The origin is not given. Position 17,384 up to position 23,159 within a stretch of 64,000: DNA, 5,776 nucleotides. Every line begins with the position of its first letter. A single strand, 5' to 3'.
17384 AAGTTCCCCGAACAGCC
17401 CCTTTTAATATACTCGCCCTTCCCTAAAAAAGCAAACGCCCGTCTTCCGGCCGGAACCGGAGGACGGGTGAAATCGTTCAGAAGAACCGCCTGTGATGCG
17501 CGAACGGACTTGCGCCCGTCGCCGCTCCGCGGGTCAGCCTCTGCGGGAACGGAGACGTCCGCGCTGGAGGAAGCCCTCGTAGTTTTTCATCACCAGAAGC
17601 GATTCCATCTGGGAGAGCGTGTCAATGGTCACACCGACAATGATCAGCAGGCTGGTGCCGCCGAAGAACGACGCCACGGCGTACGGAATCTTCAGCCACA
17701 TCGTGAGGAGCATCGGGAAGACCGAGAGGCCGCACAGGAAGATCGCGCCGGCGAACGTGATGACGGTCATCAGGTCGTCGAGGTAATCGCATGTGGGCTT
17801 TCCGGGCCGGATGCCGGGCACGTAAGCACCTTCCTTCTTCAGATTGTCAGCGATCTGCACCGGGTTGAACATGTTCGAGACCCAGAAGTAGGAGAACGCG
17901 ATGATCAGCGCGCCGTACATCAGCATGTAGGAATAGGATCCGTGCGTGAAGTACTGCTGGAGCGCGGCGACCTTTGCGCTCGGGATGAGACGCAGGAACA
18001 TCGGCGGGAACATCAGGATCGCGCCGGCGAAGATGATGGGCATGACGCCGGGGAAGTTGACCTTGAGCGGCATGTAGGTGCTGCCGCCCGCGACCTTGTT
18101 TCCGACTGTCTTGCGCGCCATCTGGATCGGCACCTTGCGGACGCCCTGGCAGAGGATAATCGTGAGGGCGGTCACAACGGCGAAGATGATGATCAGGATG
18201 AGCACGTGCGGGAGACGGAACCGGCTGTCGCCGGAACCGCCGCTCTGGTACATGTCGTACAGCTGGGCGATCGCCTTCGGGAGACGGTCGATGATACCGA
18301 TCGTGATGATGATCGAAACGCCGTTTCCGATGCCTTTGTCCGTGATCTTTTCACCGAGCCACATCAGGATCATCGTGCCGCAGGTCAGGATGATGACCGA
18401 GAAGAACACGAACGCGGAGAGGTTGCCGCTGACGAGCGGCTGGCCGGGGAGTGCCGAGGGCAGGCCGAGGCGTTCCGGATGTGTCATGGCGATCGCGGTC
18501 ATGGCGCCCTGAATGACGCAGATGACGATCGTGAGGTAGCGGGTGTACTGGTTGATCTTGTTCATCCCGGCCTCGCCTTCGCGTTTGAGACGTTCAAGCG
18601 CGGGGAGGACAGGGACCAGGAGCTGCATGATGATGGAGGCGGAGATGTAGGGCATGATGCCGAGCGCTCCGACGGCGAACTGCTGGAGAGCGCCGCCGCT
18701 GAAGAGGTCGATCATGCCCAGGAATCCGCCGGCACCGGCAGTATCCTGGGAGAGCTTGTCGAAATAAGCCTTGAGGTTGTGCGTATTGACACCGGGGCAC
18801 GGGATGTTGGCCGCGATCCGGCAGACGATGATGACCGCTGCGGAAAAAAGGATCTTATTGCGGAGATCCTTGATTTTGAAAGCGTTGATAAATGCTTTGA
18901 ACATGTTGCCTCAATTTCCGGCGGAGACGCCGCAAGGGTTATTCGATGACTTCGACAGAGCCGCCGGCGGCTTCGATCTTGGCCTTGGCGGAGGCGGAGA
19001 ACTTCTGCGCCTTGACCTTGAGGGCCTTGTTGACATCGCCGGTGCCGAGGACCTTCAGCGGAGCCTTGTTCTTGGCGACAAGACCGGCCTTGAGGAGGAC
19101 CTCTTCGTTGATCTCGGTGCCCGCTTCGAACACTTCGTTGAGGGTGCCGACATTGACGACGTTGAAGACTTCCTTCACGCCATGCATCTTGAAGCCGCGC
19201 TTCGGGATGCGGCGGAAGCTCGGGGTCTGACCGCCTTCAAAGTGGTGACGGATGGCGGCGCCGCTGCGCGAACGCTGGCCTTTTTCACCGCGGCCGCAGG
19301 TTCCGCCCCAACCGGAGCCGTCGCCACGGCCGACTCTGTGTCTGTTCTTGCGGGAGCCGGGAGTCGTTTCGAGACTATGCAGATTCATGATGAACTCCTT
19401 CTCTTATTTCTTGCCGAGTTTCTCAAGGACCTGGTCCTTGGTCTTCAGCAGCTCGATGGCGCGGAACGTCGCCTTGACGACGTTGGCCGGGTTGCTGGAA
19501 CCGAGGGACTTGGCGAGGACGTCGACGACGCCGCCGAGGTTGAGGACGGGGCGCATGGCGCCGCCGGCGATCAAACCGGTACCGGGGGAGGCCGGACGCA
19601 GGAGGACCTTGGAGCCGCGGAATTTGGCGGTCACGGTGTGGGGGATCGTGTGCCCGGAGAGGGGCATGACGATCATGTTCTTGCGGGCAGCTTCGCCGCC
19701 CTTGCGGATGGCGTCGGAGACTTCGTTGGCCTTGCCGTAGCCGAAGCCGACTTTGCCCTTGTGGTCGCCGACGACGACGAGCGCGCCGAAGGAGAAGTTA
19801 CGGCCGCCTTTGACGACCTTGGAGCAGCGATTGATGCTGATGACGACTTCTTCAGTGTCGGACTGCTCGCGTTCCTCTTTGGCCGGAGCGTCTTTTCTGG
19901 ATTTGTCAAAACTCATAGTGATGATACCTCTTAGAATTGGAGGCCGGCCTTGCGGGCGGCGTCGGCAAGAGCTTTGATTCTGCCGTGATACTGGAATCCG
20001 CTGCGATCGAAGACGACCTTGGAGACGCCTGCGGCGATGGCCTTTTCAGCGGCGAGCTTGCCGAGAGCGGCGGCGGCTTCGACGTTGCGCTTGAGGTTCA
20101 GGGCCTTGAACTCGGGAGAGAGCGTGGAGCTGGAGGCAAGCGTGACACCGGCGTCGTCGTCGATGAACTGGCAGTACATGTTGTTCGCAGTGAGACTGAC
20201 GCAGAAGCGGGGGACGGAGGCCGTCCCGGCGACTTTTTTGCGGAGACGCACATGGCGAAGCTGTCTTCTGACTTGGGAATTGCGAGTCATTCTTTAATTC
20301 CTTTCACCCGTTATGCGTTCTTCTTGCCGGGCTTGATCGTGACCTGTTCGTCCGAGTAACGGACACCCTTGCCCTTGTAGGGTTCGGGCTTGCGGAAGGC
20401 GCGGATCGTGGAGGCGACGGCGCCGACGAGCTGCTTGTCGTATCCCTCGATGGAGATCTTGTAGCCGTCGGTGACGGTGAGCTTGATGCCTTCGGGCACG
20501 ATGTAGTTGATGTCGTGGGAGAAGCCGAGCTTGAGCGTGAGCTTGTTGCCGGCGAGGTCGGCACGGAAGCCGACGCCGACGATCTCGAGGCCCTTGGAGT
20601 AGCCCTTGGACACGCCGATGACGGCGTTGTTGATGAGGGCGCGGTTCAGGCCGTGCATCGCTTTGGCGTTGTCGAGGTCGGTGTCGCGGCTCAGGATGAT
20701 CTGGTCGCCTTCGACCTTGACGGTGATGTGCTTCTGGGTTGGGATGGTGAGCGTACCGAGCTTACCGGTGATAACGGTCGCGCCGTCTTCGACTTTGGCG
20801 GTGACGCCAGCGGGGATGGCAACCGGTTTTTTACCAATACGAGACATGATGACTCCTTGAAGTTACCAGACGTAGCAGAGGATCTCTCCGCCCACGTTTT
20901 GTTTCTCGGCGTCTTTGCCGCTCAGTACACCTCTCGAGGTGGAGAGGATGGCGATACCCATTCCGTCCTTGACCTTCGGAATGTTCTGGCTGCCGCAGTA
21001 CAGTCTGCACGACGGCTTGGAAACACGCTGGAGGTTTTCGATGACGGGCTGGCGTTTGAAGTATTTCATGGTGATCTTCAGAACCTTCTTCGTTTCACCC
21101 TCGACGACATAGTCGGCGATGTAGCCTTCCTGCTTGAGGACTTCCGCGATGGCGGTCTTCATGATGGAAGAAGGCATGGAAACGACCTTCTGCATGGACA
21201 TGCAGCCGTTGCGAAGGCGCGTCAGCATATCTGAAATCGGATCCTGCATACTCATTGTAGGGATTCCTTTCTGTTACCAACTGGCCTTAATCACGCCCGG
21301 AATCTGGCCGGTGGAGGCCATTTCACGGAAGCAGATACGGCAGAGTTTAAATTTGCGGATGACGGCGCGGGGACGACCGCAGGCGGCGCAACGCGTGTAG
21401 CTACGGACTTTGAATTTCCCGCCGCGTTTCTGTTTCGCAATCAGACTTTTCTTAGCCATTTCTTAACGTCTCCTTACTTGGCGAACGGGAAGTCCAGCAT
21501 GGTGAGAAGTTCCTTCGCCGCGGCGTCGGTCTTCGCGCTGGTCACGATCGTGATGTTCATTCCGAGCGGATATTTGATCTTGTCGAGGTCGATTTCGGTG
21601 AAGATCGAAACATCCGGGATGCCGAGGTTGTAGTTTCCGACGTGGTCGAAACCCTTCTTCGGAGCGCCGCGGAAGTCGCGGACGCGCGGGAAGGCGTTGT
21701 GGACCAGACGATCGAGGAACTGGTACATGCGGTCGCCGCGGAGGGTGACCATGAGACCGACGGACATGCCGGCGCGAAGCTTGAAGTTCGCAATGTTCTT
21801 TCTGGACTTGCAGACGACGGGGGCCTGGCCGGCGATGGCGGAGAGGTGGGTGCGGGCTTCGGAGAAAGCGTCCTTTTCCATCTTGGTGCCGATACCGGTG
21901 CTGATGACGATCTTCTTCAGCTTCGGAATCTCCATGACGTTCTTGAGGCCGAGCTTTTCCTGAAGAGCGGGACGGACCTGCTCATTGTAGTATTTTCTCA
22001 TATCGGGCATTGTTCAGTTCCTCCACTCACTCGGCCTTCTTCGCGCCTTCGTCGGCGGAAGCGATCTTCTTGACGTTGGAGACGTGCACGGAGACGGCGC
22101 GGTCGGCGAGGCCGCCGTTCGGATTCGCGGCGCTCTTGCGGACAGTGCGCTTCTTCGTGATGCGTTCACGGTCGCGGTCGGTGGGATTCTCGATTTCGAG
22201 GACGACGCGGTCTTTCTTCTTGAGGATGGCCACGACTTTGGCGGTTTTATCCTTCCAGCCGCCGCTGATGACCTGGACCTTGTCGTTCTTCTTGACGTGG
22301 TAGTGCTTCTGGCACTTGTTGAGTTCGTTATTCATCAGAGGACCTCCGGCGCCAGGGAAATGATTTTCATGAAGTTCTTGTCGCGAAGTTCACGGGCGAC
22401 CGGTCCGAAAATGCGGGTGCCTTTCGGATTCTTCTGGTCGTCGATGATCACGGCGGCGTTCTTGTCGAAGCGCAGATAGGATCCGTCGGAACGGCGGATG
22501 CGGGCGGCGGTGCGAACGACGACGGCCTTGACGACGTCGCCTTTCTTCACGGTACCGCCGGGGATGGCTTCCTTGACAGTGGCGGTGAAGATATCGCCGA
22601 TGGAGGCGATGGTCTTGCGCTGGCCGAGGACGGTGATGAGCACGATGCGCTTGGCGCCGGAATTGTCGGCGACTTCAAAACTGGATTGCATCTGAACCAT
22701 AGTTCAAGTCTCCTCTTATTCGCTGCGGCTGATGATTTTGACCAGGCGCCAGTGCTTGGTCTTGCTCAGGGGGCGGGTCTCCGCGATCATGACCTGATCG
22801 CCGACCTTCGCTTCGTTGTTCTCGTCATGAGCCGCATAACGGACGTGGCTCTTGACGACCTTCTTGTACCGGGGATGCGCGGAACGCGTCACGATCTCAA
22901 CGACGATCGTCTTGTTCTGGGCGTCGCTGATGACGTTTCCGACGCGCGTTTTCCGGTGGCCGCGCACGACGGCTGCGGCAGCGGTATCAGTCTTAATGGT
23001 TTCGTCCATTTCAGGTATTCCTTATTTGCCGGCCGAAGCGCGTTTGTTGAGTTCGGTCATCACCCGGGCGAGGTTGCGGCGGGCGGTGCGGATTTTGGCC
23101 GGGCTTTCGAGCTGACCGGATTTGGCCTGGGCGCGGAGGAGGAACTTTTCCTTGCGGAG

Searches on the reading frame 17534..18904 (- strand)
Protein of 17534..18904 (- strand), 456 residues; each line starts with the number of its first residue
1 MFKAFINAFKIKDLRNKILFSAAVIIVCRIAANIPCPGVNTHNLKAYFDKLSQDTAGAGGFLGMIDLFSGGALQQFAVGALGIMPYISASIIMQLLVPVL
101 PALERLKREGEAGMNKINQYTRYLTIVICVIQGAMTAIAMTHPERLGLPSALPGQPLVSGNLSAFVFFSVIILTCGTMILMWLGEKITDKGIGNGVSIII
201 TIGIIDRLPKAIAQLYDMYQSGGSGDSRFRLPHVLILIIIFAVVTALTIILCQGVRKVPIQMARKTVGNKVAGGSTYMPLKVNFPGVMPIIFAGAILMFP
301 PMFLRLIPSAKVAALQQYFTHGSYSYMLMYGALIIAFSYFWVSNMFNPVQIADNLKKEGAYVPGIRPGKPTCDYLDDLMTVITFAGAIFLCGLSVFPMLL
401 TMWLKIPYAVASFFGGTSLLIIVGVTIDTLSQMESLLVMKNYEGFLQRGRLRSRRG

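Call 84: search_protein_families(library=pfam, proteins=[window:17534-18904:-], max_evalue=0.00001)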
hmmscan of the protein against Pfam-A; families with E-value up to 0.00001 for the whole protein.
window:17534-18904:- (456 aa): 1 family
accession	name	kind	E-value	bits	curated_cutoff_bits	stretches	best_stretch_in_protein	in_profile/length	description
PF00344.25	SecY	-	2e-101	339.8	32.2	1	80-430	4-306/306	SecY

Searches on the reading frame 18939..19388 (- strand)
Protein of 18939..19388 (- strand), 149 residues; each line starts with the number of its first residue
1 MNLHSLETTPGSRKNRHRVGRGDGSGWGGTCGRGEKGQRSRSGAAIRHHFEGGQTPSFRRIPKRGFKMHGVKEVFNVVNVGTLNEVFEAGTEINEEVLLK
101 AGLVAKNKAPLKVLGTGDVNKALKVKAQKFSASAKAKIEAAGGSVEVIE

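Call 84: search_protein_families(library=pfam, proteins=[window:18939-19388:-], max_evalue=0.00001)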
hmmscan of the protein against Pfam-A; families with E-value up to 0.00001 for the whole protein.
window:18939-19388:- (149 aa): 1 family
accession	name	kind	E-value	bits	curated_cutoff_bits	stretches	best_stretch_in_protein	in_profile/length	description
PF00828.25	Ribosomal_L27A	-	1.2e-20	74.1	21.5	1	77-146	1-72/72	Ribosomal proteins 50S-L15, 50S-L18e, 60S-L27A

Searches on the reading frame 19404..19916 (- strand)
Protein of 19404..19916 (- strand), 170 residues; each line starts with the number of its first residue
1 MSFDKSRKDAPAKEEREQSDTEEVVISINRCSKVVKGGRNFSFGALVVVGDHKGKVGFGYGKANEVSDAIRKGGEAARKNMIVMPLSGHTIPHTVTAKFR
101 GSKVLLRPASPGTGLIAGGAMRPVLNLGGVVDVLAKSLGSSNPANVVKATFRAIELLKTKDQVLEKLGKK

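Call 83: search_protein_families(library=pfam, proteins=[window:19404-19916:-], max_evalue=0.00001)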
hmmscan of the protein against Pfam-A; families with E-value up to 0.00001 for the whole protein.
window:19404-19916:- (170 aa): 2 families
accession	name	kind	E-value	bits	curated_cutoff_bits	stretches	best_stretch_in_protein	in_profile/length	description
PF00333.26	Ribosomal_S5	-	4.1e-26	91.2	27.1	1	22-83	2-63/65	Ribosomal protein S5, N-terminal domain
PF03719.21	Ribosomal_S5_C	-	7.4e-26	89.8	21.5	1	97-165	1-69/71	Ribosomal protein S5, C-terminal domain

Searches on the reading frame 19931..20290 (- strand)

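Call 83: search_protein_families(library=pfam, proteins=[window:19931-20290:-], max_evalue=0.00001)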
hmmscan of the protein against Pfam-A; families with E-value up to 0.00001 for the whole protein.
window:19931-20290:- (119 aa): 1 family
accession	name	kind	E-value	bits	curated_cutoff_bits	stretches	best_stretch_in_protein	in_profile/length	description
PF00861.27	Ribosomal_L18p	-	1.2e-38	132.4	27.8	1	6-119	4-116/116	Ribosomal L18 of archaea, bacteria, mitoch. and chloroplast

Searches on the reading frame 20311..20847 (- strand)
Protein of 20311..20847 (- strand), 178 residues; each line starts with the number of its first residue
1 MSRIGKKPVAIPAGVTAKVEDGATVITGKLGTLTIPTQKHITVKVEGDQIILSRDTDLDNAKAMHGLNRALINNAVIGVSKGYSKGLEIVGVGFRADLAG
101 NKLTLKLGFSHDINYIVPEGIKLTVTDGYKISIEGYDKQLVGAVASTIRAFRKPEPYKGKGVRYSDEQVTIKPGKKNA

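Call 83: search_protein_families(library=pfam, proteins=[window:20311-20847:-], max_evalue=0.00001)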
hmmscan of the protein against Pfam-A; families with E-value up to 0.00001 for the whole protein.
window:20311-20847:- (178 aa): 1 family
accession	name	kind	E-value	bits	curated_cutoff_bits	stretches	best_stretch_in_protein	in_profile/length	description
PF00347.28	Ribosomal_L6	-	1.3e-31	109.7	27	2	90-164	1-79/80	Ribosomal protein L6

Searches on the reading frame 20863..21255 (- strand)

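Call 83: search_protein_families(library=pfam, proteins=[window:20863-21255:-], max_evalue=0.00001)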
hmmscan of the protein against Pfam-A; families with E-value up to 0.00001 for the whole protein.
window:20863-21255:- (130 aa): 1 family
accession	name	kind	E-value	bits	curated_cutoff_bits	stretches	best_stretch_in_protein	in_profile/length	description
PF00410.24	Ribosomal_S8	-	2e-47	160.8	24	1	5-130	1-126/126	Ribosomal protein S8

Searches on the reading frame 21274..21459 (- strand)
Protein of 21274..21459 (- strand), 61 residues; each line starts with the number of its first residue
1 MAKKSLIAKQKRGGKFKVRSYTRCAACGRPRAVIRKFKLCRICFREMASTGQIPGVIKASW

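Call 83: search_protein_families(library=pfam, proteins=[window:21274-21459:-], max_evalue=0.00001)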
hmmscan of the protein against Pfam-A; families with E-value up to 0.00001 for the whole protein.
window:21274-21459:- (61 aa): 1 family
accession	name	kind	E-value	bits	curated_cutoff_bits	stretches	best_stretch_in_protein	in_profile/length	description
PF00253.27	Ribosomal_S14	-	5.4e-23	80.9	27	1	15-60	7-54/54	Ribosomal protein S14p/S29e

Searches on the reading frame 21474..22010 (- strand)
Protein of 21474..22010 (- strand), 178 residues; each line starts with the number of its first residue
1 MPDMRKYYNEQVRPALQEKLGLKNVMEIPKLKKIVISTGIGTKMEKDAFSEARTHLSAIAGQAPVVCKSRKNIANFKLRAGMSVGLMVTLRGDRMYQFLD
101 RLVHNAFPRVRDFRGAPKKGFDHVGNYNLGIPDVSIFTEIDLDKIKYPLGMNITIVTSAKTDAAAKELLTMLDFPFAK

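Call 83: search_protein_families(library=pfam, proteins=[window:21474-22010:-], max_evalue=0.00001)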
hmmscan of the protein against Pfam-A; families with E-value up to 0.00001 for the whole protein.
window:21474-22010:- (178 aa): 2 families
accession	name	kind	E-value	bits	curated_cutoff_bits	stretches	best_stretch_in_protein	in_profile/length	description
PF00673.26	Ribosomal_L5_C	-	7.1e-32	109.8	27.8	1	84-176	2-94/94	ribosomal L5P family C-terminus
PF00281.24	Ribosomal_L5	-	7.2e-18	65.1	34.9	1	24-79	1-57/57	Ribosomal protein L5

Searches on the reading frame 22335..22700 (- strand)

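Call 83: search_protein_families(library=pfam, proteins=[window:22335-22700:-], max_evalue=0.00001)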
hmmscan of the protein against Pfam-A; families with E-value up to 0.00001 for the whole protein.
window:22335-22700:- (121 aa): 1 family
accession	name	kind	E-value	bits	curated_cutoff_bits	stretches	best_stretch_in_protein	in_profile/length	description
PF00238.24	Ribosomal_L14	-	3.1e-50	169.6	23.6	1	1-121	1-122/122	Ribosomal protein L14p/L23e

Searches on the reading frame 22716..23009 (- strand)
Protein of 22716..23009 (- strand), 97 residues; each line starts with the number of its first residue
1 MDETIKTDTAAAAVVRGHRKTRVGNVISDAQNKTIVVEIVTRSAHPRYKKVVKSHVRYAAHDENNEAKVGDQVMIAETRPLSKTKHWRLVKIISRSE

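Call 83: search_protein_families(library=pfam, proteins=[window:22716-23009:-], max_evalue=0.00001)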
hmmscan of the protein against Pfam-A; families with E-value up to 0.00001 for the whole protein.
window:22716-23009:- (97 aa): 1 family
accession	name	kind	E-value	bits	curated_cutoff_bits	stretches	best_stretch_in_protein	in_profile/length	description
PF00366.26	Ribosomal_S17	-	7.6e-29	100.1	25.9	1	24-91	1-68/68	Ribosomal protein S17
